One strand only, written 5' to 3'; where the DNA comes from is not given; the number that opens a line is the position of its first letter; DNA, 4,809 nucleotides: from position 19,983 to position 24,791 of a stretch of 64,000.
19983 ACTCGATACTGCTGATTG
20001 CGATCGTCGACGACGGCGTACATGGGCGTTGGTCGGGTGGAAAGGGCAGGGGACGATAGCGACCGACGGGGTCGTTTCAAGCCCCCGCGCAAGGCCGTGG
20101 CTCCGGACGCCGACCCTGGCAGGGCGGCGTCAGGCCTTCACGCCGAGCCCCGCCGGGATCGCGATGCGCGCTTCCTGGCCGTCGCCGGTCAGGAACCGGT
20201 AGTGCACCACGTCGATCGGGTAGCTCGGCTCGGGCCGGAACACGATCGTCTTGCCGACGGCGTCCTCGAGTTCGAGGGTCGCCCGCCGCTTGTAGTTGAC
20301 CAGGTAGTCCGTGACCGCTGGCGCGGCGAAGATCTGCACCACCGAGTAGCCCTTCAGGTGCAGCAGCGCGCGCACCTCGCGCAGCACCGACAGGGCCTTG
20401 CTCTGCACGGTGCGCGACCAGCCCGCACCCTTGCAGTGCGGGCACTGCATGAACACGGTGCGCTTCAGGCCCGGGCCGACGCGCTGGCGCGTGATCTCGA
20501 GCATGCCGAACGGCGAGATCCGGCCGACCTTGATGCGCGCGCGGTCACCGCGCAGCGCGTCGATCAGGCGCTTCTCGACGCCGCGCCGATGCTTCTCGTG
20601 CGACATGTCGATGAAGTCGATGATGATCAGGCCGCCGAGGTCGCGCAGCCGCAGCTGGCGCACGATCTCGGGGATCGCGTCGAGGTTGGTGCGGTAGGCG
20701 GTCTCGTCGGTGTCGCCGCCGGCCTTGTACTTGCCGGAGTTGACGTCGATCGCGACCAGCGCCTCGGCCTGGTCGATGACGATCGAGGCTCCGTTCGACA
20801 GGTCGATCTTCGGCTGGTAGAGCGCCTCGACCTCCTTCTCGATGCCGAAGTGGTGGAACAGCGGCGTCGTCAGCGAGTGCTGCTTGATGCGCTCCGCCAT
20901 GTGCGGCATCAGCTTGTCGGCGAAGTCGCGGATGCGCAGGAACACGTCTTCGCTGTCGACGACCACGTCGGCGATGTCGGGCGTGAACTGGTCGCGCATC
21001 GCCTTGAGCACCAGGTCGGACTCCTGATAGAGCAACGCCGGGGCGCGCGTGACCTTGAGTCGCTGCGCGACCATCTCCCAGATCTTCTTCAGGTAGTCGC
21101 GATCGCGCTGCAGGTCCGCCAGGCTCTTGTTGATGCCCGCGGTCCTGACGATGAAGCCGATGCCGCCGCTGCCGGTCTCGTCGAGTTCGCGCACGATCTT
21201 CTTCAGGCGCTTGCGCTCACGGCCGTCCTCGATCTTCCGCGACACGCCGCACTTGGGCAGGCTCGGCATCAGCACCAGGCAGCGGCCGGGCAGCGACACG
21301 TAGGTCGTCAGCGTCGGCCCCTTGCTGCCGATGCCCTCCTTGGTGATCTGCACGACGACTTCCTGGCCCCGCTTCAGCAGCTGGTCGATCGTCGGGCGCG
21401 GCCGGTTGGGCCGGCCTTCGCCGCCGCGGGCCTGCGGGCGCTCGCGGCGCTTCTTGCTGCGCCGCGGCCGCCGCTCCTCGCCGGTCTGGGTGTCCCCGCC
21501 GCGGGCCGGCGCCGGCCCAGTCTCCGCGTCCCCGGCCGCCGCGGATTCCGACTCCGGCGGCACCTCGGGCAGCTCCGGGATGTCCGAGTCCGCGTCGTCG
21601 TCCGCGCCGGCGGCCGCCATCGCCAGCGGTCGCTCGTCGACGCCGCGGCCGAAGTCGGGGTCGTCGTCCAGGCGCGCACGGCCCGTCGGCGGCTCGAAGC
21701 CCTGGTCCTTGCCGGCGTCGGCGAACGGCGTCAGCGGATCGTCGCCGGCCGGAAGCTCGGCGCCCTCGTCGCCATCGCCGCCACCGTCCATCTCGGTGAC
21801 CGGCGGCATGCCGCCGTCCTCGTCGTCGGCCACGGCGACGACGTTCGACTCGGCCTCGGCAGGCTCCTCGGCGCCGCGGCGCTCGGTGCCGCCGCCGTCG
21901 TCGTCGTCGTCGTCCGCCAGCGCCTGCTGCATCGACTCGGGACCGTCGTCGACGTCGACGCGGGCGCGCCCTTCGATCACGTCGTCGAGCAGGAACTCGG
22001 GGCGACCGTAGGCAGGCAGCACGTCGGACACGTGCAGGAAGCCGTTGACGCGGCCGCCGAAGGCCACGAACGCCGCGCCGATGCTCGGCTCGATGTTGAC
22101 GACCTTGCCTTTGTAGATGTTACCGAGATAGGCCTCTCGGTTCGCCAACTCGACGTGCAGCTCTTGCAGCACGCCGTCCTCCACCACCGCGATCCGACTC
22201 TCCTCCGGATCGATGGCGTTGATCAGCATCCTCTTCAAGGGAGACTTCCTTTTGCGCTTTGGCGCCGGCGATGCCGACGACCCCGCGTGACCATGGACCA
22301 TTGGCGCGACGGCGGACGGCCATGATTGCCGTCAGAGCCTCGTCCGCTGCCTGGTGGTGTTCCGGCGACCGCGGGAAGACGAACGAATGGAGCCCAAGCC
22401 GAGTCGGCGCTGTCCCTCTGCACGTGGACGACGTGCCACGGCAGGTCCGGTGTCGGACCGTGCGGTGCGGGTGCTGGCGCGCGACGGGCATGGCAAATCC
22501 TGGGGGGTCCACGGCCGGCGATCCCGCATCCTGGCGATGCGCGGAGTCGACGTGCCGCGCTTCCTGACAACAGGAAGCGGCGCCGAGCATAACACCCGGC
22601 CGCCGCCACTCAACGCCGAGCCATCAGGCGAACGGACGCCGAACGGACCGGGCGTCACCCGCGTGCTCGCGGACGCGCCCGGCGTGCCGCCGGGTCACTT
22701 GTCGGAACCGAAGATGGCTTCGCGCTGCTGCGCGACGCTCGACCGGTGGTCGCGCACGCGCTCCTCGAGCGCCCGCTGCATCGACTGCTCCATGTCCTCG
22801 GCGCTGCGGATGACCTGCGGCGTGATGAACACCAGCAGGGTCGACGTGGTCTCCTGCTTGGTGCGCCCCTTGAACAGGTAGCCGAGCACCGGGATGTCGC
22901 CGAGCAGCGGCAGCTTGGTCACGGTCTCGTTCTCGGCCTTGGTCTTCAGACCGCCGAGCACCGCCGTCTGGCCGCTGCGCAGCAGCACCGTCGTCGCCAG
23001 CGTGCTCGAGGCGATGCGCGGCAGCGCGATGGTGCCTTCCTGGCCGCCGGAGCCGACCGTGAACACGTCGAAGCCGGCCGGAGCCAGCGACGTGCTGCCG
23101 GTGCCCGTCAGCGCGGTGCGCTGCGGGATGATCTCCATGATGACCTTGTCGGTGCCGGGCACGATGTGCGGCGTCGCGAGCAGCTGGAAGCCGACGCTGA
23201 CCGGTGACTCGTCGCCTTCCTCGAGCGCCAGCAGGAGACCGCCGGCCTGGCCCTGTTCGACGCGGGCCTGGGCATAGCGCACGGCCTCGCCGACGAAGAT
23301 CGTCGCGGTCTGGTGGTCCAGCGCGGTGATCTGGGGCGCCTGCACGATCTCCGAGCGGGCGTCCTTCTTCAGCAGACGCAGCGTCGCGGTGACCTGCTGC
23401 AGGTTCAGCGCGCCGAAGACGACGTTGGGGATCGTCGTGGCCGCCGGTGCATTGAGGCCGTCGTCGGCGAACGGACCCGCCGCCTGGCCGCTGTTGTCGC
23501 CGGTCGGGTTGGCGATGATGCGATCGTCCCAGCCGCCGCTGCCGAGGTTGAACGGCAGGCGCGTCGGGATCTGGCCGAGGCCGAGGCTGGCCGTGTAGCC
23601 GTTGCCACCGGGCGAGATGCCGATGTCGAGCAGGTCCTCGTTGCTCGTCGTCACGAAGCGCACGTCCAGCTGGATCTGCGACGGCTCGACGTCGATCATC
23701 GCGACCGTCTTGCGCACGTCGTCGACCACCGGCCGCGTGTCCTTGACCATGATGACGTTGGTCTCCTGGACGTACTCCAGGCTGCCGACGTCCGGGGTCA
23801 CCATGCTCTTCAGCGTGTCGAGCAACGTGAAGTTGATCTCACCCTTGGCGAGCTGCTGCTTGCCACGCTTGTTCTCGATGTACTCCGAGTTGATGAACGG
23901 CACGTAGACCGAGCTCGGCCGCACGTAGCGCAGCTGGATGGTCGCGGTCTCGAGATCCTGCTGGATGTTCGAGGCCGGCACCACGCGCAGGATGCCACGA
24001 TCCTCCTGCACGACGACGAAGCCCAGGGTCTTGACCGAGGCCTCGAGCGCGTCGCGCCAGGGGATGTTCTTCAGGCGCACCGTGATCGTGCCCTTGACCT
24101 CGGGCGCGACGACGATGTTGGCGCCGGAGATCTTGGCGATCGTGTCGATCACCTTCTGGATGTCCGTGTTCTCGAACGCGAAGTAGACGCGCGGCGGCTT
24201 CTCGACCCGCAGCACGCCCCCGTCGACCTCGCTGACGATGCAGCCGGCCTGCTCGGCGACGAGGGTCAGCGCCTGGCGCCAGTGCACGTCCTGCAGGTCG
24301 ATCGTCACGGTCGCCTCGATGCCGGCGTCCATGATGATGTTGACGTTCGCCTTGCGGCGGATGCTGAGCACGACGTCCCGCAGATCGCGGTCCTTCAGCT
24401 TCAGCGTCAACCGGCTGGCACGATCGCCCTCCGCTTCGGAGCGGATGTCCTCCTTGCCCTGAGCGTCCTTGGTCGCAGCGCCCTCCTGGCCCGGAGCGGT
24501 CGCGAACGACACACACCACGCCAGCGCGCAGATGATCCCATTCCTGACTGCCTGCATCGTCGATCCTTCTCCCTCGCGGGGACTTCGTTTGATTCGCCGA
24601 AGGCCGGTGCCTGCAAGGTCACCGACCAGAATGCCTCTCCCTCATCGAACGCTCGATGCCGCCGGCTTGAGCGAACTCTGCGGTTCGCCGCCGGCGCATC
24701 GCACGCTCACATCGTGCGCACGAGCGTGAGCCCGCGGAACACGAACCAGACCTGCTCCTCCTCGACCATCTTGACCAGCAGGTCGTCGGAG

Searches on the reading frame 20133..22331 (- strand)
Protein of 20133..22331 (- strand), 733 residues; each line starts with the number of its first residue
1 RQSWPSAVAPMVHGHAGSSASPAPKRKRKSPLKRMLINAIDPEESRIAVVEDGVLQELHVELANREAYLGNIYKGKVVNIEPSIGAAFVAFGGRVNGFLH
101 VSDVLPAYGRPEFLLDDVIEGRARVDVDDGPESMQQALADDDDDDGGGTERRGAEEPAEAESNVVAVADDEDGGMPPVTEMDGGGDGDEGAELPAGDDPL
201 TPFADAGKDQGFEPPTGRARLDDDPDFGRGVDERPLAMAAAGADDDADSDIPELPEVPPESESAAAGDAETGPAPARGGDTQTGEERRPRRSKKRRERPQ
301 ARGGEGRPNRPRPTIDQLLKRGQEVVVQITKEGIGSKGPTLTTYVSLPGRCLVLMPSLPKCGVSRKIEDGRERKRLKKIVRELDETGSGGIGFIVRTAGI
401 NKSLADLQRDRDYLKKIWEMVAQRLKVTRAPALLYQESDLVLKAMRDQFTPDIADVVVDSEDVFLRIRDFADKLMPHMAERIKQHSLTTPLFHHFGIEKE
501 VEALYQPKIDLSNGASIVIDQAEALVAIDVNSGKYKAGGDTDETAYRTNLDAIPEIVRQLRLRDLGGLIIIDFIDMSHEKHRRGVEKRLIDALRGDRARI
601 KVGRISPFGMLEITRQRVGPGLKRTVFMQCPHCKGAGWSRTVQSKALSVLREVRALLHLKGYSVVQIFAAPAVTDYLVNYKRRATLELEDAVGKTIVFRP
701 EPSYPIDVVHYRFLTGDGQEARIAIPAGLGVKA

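Call 26: search_protein_families(library=pfam, proteins=[window:20133-22331:-], max_evalue=0.001)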
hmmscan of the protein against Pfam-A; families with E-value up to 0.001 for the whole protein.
window:20133-22331:- (733 aa): 3 families
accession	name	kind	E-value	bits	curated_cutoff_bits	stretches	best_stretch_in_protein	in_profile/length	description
PF10150.14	RNase_E_G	-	8.7e-94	314.4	25.5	1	346-618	1-270/270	Ribonuclease E/G family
PF20833.2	RNase_E_G_Thio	-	5.2e-14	52.6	26.8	1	629-704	1-76/86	RNase E/G, Thioredoxin-like domain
PF00575.29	S1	-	4.3e-05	24.2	22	1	70-104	5-37/74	S1 RNA binding domain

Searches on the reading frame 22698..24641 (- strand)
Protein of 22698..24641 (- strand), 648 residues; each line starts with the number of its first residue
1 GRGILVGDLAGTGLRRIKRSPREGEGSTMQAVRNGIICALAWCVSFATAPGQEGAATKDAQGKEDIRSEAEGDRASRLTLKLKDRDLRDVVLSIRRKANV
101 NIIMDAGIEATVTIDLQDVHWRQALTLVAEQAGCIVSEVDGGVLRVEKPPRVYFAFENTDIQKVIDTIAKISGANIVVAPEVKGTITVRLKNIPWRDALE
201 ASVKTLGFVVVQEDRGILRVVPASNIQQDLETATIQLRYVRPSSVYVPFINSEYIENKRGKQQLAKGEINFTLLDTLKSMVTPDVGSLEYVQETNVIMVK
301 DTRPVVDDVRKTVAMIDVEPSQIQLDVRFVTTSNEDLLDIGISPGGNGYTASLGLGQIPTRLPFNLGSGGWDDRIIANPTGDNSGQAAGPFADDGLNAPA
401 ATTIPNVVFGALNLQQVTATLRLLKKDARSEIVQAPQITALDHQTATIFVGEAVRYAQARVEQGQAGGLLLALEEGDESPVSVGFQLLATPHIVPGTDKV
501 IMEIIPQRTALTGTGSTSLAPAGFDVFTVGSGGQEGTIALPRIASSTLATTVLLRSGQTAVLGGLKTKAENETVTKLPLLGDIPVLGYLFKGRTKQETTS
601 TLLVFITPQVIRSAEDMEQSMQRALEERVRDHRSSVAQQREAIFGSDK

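Call 26: search_protein_families(library=pfam, proteins=[window:22698-24641:-], max_evalue=0.001)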
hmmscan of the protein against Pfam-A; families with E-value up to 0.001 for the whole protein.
window:22698-24641:- (648 aa): 4 families
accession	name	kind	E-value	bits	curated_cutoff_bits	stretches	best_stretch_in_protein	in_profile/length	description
PF00263.26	Secretin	-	5.5e-37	127.4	27.5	1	424-612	2-169/169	Bacterial type II and III secretion system protein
PF21305.2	type_II_gspD_N0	-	6.3e-16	58.4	27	1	156-220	3-71/71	GspD-like, N0 domain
PF07660.19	STN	-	2.4e-07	30.9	28.4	0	100-147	1-50/52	Secretin and TonB N terminus short domain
PF03958.22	Secretin_N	-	2.6e-06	28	28.2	1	232-322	1-69/69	Bacterial type II/III secretion system short domain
